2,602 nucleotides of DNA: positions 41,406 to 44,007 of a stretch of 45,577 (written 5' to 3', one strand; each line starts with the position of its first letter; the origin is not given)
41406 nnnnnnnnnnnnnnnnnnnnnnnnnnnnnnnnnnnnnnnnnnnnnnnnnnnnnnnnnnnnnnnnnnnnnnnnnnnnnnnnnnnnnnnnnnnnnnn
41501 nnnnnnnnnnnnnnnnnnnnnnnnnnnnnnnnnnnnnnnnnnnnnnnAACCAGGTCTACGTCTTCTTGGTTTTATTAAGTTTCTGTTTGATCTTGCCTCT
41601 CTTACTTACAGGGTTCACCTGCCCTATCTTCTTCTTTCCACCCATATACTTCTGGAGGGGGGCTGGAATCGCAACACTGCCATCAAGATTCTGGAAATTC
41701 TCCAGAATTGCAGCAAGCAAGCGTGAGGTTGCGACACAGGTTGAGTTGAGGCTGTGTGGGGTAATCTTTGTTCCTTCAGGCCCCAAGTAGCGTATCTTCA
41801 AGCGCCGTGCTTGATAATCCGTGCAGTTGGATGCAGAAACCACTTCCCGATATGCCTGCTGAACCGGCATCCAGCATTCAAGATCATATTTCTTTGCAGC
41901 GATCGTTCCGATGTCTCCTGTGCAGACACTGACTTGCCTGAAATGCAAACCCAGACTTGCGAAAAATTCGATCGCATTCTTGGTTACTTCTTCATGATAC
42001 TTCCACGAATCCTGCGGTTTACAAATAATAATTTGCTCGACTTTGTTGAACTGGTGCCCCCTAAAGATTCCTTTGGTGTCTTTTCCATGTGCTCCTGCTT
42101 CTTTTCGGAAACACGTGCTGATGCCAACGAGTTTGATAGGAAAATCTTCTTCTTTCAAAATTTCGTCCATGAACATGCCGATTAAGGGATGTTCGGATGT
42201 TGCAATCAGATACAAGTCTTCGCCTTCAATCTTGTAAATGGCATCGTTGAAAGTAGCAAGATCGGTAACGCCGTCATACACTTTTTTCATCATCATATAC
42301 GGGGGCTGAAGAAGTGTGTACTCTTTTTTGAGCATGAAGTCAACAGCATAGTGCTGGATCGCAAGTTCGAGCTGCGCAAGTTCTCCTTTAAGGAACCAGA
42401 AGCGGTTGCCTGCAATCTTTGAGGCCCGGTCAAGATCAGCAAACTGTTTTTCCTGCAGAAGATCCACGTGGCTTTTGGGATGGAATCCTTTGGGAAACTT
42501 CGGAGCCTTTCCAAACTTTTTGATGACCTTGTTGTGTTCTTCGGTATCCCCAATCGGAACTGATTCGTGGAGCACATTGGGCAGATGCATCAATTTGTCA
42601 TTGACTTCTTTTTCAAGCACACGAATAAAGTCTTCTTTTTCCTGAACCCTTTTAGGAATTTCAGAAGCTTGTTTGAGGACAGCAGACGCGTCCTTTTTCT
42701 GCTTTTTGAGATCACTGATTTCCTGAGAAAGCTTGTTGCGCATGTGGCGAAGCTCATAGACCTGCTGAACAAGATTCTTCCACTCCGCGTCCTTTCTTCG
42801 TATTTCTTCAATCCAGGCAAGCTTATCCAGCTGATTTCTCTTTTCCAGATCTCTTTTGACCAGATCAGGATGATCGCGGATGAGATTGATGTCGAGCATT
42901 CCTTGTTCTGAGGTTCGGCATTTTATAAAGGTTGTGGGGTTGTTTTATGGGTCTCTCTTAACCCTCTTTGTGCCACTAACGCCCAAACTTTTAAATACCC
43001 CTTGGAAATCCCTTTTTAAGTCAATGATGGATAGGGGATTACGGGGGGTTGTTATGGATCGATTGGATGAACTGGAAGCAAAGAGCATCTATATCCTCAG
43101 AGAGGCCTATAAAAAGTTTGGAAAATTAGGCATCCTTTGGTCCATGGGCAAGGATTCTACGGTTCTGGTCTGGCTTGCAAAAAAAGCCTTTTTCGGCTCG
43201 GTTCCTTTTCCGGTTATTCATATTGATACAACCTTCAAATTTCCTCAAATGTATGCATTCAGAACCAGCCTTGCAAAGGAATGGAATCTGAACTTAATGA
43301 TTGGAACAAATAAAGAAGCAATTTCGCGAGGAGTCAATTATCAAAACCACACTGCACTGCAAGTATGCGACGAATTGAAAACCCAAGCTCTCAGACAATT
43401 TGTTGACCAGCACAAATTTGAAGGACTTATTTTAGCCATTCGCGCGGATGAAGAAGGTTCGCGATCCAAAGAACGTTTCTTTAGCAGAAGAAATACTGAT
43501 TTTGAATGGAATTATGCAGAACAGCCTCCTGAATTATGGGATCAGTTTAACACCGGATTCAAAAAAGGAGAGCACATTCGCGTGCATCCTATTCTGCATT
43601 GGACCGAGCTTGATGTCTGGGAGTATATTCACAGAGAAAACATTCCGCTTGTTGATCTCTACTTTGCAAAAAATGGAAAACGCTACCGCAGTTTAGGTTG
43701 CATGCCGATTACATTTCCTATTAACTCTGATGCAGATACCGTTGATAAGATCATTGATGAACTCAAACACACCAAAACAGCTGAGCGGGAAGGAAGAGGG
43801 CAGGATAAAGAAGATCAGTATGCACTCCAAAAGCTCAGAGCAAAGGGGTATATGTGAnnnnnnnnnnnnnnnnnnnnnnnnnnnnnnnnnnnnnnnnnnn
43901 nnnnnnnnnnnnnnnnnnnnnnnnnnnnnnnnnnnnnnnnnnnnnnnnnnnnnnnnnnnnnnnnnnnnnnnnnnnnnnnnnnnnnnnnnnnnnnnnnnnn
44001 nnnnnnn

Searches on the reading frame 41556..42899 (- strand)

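Call 85: search_protein_families(library=pfam, proteins=[window:41556-42899:-], max_evalue=0.001)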
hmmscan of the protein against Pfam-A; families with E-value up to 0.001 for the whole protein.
window:41556-42899:- (447 aa): 2 families
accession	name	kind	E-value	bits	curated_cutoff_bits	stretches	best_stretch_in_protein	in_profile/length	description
PF00587.30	tRNA-synt_2b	-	1.4e-44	152.8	29.3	1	226-402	8-179/179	tRNA synthetase class II core domain (G, H, P, S and T)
PF02403.27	Seryl_tRNA_N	-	1.2e-21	77.4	28.2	1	1-109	1-107/108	Seryl-tRNA synthetase N-terminal domain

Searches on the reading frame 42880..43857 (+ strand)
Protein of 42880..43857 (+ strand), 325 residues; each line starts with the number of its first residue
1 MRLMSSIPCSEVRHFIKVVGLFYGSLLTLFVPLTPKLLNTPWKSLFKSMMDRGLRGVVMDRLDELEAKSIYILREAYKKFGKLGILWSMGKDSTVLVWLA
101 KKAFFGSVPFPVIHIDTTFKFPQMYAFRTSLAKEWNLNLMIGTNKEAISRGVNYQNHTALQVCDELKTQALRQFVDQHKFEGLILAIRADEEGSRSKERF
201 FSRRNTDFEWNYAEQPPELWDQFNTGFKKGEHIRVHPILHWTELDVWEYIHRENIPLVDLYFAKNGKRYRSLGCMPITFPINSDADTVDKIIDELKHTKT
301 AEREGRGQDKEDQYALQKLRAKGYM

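Call 85: search_protein_families(library=pfam, proteins=[window:42880-43857:+], max_evalue=0.001)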
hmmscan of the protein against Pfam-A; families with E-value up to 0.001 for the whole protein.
window:42880-43857:+ (325 aa): 1 family
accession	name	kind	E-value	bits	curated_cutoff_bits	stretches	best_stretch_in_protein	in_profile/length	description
PF01507.26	PAPS_reduct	-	1.5e-39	136.2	22.5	1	85-278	4-173/175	Phosphoadenosine phosphosulfate reductase domain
